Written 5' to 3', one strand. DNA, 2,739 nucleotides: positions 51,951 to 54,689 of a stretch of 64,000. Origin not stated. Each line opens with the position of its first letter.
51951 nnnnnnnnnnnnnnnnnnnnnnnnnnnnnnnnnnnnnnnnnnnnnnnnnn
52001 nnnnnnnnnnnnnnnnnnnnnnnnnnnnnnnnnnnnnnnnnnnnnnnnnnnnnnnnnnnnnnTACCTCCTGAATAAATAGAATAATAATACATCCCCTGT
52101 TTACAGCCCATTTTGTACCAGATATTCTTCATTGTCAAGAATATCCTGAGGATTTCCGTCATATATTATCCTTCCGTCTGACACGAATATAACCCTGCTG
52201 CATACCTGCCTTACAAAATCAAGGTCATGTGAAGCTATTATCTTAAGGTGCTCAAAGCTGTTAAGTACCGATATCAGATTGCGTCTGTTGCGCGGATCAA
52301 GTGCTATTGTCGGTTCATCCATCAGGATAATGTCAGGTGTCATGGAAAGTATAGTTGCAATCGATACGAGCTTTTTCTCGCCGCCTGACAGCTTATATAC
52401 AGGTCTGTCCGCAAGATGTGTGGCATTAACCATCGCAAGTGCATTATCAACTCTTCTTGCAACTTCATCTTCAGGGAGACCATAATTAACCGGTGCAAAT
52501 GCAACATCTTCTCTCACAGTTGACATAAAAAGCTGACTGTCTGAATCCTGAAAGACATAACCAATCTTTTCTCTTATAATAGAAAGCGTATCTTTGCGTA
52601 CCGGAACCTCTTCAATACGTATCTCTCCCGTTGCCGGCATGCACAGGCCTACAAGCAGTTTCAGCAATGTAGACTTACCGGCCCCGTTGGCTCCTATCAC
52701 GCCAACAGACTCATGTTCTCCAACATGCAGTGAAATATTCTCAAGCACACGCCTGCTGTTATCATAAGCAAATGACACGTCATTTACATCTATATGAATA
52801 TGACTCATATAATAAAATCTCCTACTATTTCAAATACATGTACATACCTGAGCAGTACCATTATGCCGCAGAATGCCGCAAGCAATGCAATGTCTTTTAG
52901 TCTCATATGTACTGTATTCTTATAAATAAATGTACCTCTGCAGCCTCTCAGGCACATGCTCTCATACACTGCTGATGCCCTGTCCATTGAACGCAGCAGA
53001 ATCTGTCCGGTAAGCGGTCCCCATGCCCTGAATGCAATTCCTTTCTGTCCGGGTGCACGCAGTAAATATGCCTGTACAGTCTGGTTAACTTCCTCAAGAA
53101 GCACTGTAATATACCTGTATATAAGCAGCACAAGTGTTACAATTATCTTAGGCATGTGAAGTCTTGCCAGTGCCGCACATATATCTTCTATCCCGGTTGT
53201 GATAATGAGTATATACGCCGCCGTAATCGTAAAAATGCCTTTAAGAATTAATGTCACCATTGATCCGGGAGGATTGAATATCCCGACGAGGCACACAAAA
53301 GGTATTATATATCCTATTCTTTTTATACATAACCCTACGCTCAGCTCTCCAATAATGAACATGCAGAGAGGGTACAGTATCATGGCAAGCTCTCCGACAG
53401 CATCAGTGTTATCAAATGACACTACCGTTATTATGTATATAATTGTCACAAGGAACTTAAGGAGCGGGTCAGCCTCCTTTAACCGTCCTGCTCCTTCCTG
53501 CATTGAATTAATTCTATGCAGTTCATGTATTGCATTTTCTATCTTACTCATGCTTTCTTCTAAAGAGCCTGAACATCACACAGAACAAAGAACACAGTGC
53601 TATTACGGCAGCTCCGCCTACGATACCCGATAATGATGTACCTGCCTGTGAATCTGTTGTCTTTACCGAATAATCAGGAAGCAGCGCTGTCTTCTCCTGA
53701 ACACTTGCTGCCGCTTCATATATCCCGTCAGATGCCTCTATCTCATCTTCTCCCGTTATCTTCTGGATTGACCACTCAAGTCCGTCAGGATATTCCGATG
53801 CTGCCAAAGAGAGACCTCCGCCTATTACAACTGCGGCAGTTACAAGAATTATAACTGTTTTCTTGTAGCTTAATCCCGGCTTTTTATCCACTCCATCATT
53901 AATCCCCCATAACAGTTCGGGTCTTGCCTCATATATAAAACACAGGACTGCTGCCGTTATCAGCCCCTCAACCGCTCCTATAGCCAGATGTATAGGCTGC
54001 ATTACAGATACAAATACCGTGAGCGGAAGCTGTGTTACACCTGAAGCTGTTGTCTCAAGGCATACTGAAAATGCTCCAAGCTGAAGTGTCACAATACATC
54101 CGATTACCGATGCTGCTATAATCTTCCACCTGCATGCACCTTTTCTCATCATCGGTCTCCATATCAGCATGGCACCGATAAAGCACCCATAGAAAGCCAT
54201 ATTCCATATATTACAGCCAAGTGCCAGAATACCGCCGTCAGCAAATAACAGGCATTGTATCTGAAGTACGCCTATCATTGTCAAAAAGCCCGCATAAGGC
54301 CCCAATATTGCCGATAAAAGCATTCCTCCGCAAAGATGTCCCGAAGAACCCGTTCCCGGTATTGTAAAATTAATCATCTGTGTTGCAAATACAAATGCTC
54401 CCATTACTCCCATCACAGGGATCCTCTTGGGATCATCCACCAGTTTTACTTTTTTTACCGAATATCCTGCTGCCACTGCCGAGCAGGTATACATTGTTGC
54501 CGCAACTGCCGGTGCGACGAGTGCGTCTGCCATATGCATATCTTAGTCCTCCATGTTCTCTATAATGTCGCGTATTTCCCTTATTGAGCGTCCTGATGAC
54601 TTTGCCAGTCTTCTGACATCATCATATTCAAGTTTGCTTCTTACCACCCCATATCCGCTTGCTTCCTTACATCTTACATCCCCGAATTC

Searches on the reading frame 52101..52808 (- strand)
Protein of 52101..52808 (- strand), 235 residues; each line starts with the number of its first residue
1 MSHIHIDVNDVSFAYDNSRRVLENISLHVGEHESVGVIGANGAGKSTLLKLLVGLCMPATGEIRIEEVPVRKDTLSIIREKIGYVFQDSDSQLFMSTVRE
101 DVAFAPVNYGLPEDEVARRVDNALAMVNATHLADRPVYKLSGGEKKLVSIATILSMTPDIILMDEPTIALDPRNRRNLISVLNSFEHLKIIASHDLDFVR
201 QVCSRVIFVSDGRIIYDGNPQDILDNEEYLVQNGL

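Call 6: search_protein_families(library=pfam, proteins=[window:52101-52808:-], max_evalue=0.01)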
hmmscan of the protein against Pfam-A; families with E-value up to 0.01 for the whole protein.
window:52101-52808:- (235 aa): 7 families
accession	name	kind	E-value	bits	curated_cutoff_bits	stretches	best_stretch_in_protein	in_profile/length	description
PF00005.33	ABC_tran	-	3.3e-34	118.9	25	1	22-167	1-136/137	ABC transporter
PF13304.12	AAA_21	-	3.5e-14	54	27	2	123-195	221-299/304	AAA domain, putative AbiEii toxin, Type IV TA system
PF02463.25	SMC_N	-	6.6e-09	36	40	1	33-202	25-205/220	RecF/RecN/SMC N terminal domain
PF13175.12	AAA_15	-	0.00022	21.4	32.1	1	22-93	14-91/374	AAA ATPase domain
PF03308.22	MeaB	-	0.00033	20.2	23.1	1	16-53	17-54/273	Methylmalonyl Co-A mutase-associated GTPase MeaB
PF13558.12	SbcC_Walker_B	-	0.0012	19.5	27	0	134-183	27-89/90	SbcC/RAD50-like, Walker B motif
PF13555.12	AAA_29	-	0.0026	17.9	27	1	28-59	18-49/61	P-loop containing region of AAA domain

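Call 14: find_encoding_contigs(protein=window:52101-52808:-, flank=10000, max_places=10)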
Protein window:52101-52808:- (235 aa): 24 contigs read that carry it; 10 places shown.
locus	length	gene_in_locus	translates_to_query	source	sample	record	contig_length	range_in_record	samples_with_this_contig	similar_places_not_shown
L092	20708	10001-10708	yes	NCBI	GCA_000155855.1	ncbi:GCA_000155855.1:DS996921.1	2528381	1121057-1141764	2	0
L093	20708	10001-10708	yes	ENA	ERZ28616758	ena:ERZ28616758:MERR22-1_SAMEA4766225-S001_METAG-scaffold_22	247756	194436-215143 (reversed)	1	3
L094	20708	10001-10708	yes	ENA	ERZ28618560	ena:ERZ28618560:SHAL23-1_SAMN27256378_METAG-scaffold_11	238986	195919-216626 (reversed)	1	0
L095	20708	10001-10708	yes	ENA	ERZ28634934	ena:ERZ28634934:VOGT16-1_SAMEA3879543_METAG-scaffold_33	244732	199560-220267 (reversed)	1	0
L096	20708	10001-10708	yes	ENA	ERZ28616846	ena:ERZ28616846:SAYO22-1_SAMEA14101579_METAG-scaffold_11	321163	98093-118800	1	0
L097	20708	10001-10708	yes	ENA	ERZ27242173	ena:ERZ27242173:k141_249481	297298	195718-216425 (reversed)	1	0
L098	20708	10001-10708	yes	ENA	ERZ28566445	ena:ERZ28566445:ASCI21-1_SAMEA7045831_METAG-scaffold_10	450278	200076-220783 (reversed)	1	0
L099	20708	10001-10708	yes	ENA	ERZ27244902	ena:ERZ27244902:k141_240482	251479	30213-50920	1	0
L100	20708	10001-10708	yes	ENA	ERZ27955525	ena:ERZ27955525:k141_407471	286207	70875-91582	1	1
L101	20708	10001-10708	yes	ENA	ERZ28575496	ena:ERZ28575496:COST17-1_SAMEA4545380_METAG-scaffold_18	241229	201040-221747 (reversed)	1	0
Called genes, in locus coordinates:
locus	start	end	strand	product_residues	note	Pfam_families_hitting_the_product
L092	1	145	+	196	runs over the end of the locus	PF02283:CobU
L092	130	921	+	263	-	PF02654:CobS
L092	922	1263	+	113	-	PF02283:CobU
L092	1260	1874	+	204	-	PF00300:His_Phos_1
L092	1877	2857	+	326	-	PF03186:CobD_Cbib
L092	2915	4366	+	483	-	PF01656:CbiA, PF13500:AAA_26, PF07685:GATase_3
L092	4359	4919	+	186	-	PF02572:CobA_CobO_BtuR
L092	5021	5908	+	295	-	PF01814:Hemerythrin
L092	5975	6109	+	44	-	-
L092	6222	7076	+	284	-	PF00731:AIRC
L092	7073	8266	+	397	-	PF01969:Ni_insertion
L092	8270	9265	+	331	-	PF01891:CbiM, PF13190:PDGLE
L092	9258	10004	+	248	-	PF02361:CbiQ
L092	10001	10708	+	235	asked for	PF00005:ABC_tran, PF02463:SMC_N, PF13304:AAA_21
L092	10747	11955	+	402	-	PF00753:Lactamase_B, PF19583:ODP, PF12706:Lactamase_B_2 (weak), PF00258:Flavodoxin_1 (weak)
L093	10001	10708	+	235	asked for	PF00005:ABC_tran, PF02463:SMC_N, PF13304:AAA_21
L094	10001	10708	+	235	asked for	PF00005:ABC_tran, PF02463:SMC_N, PF13304:AAA_21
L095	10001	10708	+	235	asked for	PF00005:ABC_tran, PF02463:SMC_N, PF13304:AAA_21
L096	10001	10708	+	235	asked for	PF00005:ABC_tran, PF02463:SMC_N, PF13304:AAA_21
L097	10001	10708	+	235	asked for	PF00005:ABC_tran, PF02463:SMC_N, PF13304:AAA_21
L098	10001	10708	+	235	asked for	PF00005:ABC_tran, PF02463:SMC_N, PF13304:AAA_21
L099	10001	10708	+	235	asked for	PF00005:ABC_tran, PF02463:SMC_N, PF13304:AAA_21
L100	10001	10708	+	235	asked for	PF00005:ABC_tran, PF02463:SMC_N, PF13304:AAA_21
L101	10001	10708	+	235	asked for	PF00005:ABC_tran, PF02463:SMC_N, PF13304:AAA_21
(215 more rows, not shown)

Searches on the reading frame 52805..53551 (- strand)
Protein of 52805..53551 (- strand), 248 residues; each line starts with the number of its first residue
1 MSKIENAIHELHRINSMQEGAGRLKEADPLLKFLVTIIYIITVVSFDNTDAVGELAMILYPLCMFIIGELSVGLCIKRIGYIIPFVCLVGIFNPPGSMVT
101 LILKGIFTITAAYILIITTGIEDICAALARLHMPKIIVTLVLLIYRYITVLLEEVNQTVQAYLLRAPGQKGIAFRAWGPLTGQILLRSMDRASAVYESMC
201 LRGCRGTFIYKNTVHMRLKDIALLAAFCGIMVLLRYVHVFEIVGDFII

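Call 6: search_protein_families(library=pfam, proteins=[window:52805-53551:-], max_evalue=0.01)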
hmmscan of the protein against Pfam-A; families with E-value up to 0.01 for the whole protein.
window:52805-53551:- (248 aa): 1 family
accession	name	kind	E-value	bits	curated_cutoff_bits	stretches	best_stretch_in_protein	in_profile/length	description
PF02361.21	CbiQ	-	1e-18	68.2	25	1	32-206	13-210/216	Cobalt transport protein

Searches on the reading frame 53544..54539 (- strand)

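Call 6: search_protein_families(library=pfam, proteins=[window:53544-54539:-], max_evalue=0.01)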
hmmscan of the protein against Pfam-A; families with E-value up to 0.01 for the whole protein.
window:53544-54539:- (331 aa): 2 families
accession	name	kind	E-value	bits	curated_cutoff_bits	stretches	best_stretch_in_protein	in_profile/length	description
PF01891.21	CbiM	-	1.1e-53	182.6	23.1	1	2-209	1-205/205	Cobalt uptake substrate-specific transmembrane region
PF13190.11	PDGLE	-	2.2e-30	104.9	27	1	226-324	1-101/102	PDGLE domain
